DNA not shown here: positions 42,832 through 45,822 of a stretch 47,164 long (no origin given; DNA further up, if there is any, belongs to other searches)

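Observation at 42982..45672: Single polypeptide combining a PHP phosphoesterase with a Rad50/SbcC-like coiled-coil ABC ATPase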

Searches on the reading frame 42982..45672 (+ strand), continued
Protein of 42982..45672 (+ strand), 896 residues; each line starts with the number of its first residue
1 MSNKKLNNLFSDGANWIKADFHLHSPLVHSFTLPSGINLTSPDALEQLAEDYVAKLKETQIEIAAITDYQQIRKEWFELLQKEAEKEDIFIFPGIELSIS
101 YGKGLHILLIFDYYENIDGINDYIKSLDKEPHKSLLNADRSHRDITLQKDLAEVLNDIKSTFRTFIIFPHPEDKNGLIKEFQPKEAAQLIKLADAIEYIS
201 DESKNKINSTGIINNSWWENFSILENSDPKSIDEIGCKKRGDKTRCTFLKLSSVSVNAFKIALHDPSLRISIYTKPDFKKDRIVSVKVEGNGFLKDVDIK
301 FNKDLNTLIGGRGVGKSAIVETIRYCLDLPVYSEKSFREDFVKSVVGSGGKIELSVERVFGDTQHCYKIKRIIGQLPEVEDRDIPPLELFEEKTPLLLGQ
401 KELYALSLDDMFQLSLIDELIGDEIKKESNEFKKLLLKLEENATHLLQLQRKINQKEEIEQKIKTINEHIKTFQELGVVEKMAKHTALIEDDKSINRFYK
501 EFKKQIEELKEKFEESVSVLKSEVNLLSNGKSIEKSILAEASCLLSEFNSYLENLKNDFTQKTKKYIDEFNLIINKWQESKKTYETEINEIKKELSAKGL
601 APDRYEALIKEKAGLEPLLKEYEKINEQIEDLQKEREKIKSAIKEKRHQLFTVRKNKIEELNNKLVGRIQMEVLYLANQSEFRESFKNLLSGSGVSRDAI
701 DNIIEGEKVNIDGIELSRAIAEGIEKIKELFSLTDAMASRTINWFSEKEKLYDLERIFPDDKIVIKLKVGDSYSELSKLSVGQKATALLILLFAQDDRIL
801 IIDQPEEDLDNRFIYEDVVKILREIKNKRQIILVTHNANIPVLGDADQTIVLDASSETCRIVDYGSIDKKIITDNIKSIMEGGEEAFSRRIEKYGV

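Call 52: get_annotated_region(hit=H1, flank=7000)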
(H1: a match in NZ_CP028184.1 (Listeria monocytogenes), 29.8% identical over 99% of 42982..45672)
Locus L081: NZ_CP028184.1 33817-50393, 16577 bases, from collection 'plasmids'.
description: Listeria monocytogenes strain CFSAN054109 plasmid pGMI16-004, complete sequence
organism: Listeria monocytogenes (NCBI taxid 1639)
taxonomy: Bacteria; Bacillota; Bacilli; Bacillales; Listeriaceae; Listeria; Listeria monocytogenes
host: -; source: food,smoked fish; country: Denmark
typing (MOB-suite, as given by PLSDB): conjugative; replicon rep_cluster_2446; relaxase MOBP; mating-pair formation MPF_T
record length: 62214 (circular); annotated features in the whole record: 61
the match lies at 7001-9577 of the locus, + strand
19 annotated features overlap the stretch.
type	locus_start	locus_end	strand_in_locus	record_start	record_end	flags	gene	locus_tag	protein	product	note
CDS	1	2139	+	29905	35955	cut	-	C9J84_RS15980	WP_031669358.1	SNF2-related protein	-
CDS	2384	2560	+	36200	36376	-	-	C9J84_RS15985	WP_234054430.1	helix-turn-helix domain-containing protein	-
CDS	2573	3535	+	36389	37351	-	-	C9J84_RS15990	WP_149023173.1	hypothetical protein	-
CDS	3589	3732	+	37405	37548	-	-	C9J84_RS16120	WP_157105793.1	hypothetical protein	-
CDS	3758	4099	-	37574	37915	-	-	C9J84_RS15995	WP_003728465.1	type II toxin-antitoxin system PemK/MazF family toxin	-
CDS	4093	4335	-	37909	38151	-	-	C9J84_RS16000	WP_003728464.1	AbrB/MazE/SpoVT family DNA-binding domain-containing protein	-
CDS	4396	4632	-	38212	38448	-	-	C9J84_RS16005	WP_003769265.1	hypothetical protein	-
CDS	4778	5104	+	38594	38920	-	-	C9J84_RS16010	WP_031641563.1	hypothetical protein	-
CDS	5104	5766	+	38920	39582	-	-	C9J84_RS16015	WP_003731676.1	DUF2786 domain-containing protein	-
CDS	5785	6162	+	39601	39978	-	-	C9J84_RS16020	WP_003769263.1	DUF3850 domain-containing protein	-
CDS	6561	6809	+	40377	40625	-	-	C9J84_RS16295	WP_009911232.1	hypothetical protein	-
CDS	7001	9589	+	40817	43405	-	-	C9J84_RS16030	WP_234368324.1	TrlF family AAA-like ATPase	-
CDS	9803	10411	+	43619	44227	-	-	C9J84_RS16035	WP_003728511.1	recombinase family protein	GO:0006310 - DNA recombination [Evidence IEA]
CDS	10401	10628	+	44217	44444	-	-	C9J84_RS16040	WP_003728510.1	hypothetical protein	-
CDS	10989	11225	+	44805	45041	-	-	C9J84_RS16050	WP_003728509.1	helix-turn-helix transcriptional regulator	-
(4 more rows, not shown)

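Call 53: get_annotated_region(hit=H22, flank=7000)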
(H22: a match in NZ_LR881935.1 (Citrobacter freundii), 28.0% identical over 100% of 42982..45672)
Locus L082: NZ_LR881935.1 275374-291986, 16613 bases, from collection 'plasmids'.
description: Citrobacter freundii strain PSV plasmid pPSV, complete sequence
organism: Citrobacter freundii (NCBI taxid 546)
taxonomy: Bacteria; Pseudomonadota; Gammaproteobacteria; Enterobacterales; Enterobacteriaceae; Citrobacter; Citrobacter freundii
host: -; source: activated sludge; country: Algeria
typing (MOB-suite, as given by PLSDB): conjugative; replicon IncHI1B; relaxase MOBH,MOBP; mating-pair formation MPF_F
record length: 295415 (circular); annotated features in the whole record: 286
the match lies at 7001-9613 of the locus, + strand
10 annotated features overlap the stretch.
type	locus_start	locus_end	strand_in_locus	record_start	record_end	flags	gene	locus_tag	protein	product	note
CDS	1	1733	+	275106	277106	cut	-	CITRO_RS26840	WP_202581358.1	Ig-like domain-containing protein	-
CDS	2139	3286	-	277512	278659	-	-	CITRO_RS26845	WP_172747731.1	IS3 family transposase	-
CDS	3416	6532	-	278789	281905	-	-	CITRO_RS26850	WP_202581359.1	SIR2 family protein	-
CDS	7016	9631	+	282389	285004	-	-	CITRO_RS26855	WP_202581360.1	TrlF family AAA-like ATPase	GO:0006302 - double-strand break repair [Evidence IEA]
CDS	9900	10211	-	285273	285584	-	-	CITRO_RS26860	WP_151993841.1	helix-turn-helix transcriptional regulator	-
CDS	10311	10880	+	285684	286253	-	-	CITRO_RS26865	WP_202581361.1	hypothetical protein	-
CDS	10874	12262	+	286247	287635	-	-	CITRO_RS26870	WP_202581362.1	DEAD/DEAH box helicase family protein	-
CDS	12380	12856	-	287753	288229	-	-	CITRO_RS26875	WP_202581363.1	hypothetical protein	-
CDS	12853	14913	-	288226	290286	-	-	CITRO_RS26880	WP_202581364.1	hypothetical protein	-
CDS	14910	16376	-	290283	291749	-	-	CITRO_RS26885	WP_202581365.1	hypothetical protein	-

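Call 57: search_dna_similar(query=window:42982-45672:+, collection=plasmids, mode=protein, max_rows=40, rows=spread)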
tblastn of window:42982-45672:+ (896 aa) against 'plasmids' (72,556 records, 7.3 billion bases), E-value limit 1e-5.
Records with a match: 1133; places in all: 1190; records where one place covers at least 80% of the query: 333.
Best place of each record, by identity: <60% 1133.
By first word of the organism name: Escherichia 359; Klebsiella 340; Enterobacter 53; Piscirickettsia 34; Salmonella 33; Citrobacter 28; Pseudomonas 21; Serratia 21; Raoultella 19; Yersinia 17; and 65 more.
By predicted mobility (MOB-suite, as given by PLSDB): conjugative 813; non-mobilizable 200; mobilizable 120.
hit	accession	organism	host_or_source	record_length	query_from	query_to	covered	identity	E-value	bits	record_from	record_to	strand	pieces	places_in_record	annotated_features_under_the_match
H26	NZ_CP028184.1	Listeria monocytogenes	food,smoked fish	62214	9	896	99%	29.8%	3e-88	316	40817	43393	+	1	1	TrlF family AAA-like ATPase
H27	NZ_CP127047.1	Pseudomonas amygdali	Cucumis sativus,Culture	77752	9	896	99%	27.8%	6e-78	285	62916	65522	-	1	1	TrlF family AAA-like ATPase | RNA-binding domain-containing protein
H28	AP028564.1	Serratia marcescens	Homo sapiens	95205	9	895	99%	27.4%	6e-74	273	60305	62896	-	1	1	hypothetical protein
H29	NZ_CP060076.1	Escherichia coli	Homo sapiens,isolate,feces from healthy ...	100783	9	895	99%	26.6%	1e-73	272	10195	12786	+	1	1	TrlF family AAA-like ATPase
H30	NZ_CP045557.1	Citrobacter sp. S39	-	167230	9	895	99%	26.6%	2e-68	257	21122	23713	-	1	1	TrlF family AAA-like ATPase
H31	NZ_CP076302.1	Escherichia coli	Homo sapiens,urine, catheter urine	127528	9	895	99%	26.4%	8e-74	273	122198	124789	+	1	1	TrlF family AAA-like ATPase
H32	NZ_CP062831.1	Escherichia coli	Sus scrofa domesticus,feces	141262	9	895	99%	26.4%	2e-73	271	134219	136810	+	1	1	TrlF family AAA-like ATPase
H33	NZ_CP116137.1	Escherichia coli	whole organism,ICU patient oral swab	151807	9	895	99%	26.3%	3e-73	271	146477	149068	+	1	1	TrlF family AAA-like ATPase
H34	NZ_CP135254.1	Enterobacter chuandaensis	Homo sapiens,anal swab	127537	13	893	98%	25.4%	6e-48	193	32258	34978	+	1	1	TrlF family AAA-like ATPase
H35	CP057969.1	Escherichia coli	culture,Pooled cattle faecal samples ...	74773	13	895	99%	24.7%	2e-41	173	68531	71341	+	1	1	chromosome segregation protein SMC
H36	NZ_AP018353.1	Escherichia coli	-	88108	13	895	99%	24.6%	4e-41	172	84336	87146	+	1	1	TrlF family AAA-like ATPase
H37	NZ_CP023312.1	Vibrio anguillarum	Dicentrarchus labrax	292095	2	893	100%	23.7%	4e-38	162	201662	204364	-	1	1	TrlF family AAA-like ATPase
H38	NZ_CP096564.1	Rhodococcus qingshengii JCM 15477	sandy loam,soil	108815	275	894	69%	25.1%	1e-37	160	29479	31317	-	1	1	AAA family ATPase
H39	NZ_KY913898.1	Klebsiella oxytoca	-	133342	13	893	69%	22.5%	2e-13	143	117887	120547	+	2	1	ppl: anti-phage protein Ppl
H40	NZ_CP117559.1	Escherichia albertii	Columba livia,whole organism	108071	416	895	54%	24.9%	4e-26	124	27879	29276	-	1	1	none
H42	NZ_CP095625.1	Escherichia coli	Homo sapiens,Pure culture one microbial ...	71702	13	893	51%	24.4%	1e-11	148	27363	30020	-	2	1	ppl: anti-phage protein Ppl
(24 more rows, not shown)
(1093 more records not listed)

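Call 58: search_dna_similar(query=window:42982-45672:+, collection=phages, mode=protein, max_rows=15)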
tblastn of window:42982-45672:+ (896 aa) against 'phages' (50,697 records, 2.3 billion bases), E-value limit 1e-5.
Records with a match: 7; places in all: 7; records where one place covers at least 80% of the query: 5.
Best place of each record, by identity: <60% 7.
By first word of the organism name: Listeria 2; Yersinia 2; Vibrio 1; Streptococcus 1; Microcystis 1.
By host as written in the record: Listeria monocytogenes 2; Yersinia enterocolitica 2; Vibrio cyclitrophicus 10N.286.54.E11 1; Streptococcus suis ZKB4 1; Microcystis wesenbergii 1.
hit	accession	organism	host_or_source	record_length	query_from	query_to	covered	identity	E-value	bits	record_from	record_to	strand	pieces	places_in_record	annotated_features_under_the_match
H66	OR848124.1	Listeria phage LM 4-14-1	Listeria monocytogenes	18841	9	896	99%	29.8%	1e-88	315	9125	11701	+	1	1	record has no annotation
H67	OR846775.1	Listeria phage LM 4-11-1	Listeria monocytogenes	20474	9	896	99%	29.8%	1e-88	315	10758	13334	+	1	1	record has no annotation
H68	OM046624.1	Yersinia phage vB_YenM_42.18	Yersinia enterocolitica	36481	13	896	86%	27.8%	1e-22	195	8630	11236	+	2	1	chromosome partition protein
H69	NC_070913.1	Yersinia phage vB_YenM_42.18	Yersinia enterocolitica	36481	13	896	86%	27.8%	1e-22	195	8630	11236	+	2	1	chromosome partition protein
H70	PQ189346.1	Vibrio phage 10N.286.54.E11_PE001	Vibrio cyclitrophicus 10N.286.54.E11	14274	4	896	88%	26.5%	6e-26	189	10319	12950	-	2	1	hypothetical protein (x2)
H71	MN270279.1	Streptococcus phage phi-SsuZKB4_rum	Streptococcus suis ZKB4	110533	773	894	14%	40.9%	1e-19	101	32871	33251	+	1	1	hypothetical protein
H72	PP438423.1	Microcystis phage Mwe-JY31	Microcystis wesenbergii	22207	767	894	14%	35.6%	3e-13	81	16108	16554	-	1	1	hypothetical protein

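Call 59: get_annotated_region(hit=H42, flank=4000)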
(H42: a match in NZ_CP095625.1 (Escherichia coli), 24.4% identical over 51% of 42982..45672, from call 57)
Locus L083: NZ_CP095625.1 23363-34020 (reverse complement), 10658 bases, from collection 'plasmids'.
description: Escherichia coli strain dm514 plasmid p_dm514_NDM5, complete sequence
organism: Escherichia coli (NCBI taxid 562)
taxonomy: Bacteria; Pseudomonadota; Gammaproteobacteria; Enterobacterales; Enterobacteriaceae; Escherichia; Escherichia coli
host: -; source: Homo sapiens,Pure culture one microbial species,urine; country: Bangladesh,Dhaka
typing (MOB-suite, as given by PLSDB): conjugative; replicon IncFIA,IncFIC; relaxase MOBF; mating-pair formation MPF_F
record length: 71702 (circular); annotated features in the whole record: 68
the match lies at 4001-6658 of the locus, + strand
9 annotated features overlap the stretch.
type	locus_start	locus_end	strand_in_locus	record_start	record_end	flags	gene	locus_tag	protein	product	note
CDS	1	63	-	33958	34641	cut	-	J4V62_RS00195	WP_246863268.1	DNA methylase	-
CDS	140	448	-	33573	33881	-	-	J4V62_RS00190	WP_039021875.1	hypothetical protein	-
CDS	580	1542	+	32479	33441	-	parM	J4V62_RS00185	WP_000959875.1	plasmid segregation protein ParM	-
CDS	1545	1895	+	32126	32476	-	-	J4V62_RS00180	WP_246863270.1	plasmid partitioning/stability family protein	-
CDS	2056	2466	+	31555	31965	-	-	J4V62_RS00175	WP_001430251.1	hypothetical protein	-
CDS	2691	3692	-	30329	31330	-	-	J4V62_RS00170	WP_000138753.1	DUF4238 domain-containing protein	-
CDS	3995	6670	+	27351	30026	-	ppl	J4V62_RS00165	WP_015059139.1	anti-phage protein Ppl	GO:0051607 - defense response to virus [Evidence IEA]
CDS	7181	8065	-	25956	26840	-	-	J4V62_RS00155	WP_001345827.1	hypothetical protein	-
CDS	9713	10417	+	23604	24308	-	-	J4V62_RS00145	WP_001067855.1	IS6-like element IS26 family transposase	GO:0006313 - DNA transposition [Evidence IEA]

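Call 60: get_annotated_region(hit=H27, flank=5000)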
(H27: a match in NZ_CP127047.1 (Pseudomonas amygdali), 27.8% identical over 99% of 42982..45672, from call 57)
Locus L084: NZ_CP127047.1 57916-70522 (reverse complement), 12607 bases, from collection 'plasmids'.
description: Pseudomonas amygdali pv. lachrymans strain YM7902 plasmid pPlaYM7902B, complete sequence
organism: Pseudomonas amygdali (NCBI taxid 53707)
taxonomy: Bacteria; Pseudomonadota; Gammaproteobacteria; Pseudomonadales; Pseudomonadaceae; Pseudomonas; Pseudomonas amygdali
host: -; source: Cucumis sativus,Culture; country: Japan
typing (MOB-suite, as given by PLSDB): conjugative; replicon rep_cluster_283; relaxase MOBP,MOBP,MOBQ; mating-pair formation MPF_I
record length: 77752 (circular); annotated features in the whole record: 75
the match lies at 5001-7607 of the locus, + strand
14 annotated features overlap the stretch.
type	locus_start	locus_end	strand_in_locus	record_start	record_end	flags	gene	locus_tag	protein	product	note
CDS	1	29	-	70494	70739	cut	-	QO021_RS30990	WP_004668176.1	hypothetical protein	-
CDS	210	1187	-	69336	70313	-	-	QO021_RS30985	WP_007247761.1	IS5 family transposase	-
CDS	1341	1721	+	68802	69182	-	-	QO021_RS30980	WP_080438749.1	hypothetical protein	-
CDS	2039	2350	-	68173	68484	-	-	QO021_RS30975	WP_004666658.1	hypothetical protein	-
CDS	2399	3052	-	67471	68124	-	-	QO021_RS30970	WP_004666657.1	division plane positioning ATPase MipZ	-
CDS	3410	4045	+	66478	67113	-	-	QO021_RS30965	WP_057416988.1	recombinase family protein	GO:0006310 - DNA recombination [Evidence IEA]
CDS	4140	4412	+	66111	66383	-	-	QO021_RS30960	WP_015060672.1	hypothetical protein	-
CDS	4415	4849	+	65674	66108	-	-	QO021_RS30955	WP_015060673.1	MobA/MobL family protein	-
CDS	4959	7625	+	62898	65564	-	-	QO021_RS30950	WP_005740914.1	TrlF family AAA-like ATPase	-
CDS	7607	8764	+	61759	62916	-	-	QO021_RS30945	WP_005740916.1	RNA-binding domain-containing protein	-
CDS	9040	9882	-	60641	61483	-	-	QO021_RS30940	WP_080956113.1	AvrPphF family type III effector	-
CDS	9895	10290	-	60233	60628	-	-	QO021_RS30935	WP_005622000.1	CesT family type III secretion system chaperone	GO:0030254 - protein secretion by the type III secretion system [Evidence IEA]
CDS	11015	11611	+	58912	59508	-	-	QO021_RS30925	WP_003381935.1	recombinase family protein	GO:0006310 - DNA recombination [Evidence IEA]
CDS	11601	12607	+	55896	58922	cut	-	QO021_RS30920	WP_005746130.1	Tn3-like element ISPsy30 family transposase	GO:0006313 - DNA transposition [Evidence IEA]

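Call 61: get_annotated_region(hit=H29, flank=5000)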
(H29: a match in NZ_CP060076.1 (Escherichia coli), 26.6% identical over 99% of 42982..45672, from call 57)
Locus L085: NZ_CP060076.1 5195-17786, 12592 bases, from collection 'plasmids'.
description: Escherichia coli strain G3/10 plasmid pSYM5/6, complete sequence
organism: Escherichia coli (NCBI taxid 562)
taxonomy: Bacteria; Pseudomonadota; Gammaproteobacteria; Enterobacterales; Enterobacteriaceae; Escherichia; Escherichia coli
host: -; source: Homo sapiens,isolate,feces from healthy individual; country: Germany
typing (MOB-suite, as given by PLSDB): non-mobilizable; replicon IncFIA,IncFIB
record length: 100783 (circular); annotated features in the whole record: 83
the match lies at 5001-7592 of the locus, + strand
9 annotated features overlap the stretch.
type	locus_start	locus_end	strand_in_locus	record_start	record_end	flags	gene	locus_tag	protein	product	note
CDS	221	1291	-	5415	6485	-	-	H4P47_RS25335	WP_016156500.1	hypothetical protein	-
CDS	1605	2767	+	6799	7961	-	-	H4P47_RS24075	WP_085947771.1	IS3-like element IS3 family transposase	-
CDS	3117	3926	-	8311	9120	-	-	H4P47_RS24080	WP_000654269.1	hypothetical protein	-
CDS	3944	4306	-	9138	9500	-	-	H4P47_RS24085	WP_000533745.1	hypothetical protein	-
CDS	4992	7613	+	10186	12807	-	-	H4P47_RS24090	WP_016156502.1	TrlF family AAA-like ATPase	-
CDS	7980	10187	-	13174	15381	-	-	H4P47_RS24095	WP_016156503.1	hypothetical protein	-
CDS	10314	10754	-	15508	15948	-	-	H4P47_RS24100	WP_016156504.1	hypothetical protein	-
CDS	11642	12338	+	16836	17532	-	-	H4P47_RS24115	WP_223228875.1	IS1 family transposase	-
CDS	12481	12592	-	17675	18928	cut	lacY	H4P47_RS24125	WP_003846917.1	lactose permease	-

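Call 67: find_encoding_contigs(protein=P0001, flank=10000, max_places=3)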
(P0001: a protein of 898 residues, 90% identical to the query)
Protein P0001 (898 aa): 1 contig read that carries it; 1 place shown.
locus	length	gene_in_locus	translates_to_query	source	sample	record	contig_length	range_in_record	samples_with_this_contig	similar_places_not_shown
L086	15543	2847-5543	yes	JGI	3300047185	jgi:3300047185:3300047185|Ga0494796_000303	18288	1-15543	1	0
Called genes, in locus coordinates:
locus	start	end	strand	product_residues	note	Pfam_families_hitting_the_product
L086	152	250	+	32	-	-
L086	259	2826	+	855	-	PF01555:N6_N4_Mtase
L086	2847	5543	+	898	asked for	PF02463:SMC_N (faint), PF13304:AAA_21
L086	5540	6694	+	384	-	PF04326:SLFN_AlbA_2, PF13749:HATPase_c_4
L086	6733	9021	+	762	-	PF04851:ResIII, PF00270:DEAD (weak), PF18766:SWI2_SNF2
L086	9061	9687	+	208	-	PF27151:YagJ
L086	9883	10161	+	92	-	-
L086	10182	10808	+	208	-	-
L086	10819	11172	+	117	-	PF04255:DUF433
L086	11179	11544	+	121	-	PF18480:DUF5615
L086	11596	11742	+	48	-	-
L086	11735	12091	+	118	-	PF02391:MoaE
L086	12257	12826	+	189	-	PF02581:TMP-TENI, PF00977:His_biosynth (weak)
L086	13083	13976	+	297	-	PF02653:BPD_transp_2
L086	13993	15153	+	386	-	PF02653:BPD_transp_2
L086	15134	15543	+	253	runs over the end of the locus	PF13476:AAA_23, PF00005:ABC_tran, PF13304:AAA_21 (weak), PF12399:BCA_ABC_TP_C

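Call 68: find_encoding_contigs(protein=window:42982-45672:+, flank=10000, max_places=3)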
Protein window:42982-45672:+ (896 aa): no gene with exactly this product is on record in the collection.
